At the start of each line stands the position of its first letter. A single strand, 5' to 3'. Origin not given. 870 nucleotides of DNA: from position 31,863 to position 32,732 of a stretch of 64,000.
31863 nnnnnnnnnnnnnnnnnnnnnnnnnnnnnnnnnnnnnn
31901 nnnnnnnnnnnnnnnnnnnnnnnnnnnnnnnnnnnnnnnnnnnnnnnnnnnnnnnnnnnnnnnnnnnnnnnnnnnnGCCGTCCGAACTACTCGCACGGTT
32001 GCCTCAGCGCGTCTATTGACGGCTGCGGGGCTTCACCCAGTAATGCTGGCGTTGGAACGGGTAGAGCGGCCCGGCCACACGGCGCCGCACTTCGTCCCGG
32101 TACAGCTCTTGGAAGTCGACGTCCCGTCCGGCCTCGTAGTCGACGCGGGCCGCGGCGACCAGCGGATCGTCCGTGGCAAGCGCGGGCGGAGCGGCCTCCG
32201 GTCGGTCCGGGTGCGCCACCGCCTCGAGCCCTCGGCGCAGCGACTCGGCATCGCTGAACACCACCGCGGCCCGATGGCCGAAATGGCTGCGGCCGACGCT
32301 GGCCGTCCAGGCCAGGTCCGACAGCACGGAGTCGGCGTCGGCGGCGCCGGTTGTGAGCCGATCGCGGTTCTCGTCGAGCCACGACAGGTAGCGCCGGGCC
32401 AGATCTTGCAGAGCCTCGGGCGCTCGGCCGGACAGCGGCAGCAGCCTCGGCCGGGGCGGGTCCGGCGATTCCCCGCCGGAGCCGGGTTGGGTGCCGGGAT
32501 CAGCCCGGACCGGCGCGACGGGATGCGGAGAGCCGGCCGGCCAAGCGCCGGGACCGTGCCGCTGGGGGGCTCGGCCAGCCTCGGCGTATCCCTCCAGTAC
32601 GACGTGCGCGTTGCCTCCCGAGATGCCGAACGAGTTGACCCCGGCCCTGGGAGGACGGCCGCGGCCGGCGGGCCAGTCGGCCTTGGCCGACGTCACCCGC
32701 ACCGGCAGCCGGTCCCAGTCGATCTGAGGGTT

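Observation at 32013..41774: Type I PKS terminates in a catalytically intact KS with no AT, ACP or release domain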

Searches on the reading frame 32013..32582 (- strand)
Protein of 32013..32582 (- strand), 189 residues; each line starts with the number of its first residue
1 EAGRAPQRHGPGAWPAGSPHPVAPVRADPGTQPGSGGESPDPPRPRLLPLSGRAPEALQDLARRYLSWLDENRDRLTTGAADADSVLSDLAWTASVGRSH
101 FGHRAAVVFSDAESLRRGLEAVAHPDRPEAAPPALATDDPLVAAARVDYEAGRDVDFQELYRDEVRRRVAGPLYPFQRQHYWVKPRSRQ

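Call 56: search_protein_families(library=pfam, proteins=[window:32013-32582:-], max_evalue=0.01)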
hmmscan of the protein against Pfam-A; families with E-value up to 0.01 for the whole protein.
window:32013-32582:- (189 aa): 2 families
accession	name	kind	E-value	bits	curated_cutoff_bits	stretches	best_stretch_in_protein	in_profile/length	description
PF22621.2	CurL-like_PKS_C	-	2.1e-15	56.8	27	1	47-118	2-63/64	CurL-like, PKS C-terminal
PF22336.2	RhiE-like_linker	-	2.1e-09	37.7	27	1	50-123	2-64/67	RhiE-like, KS-MAT linker domain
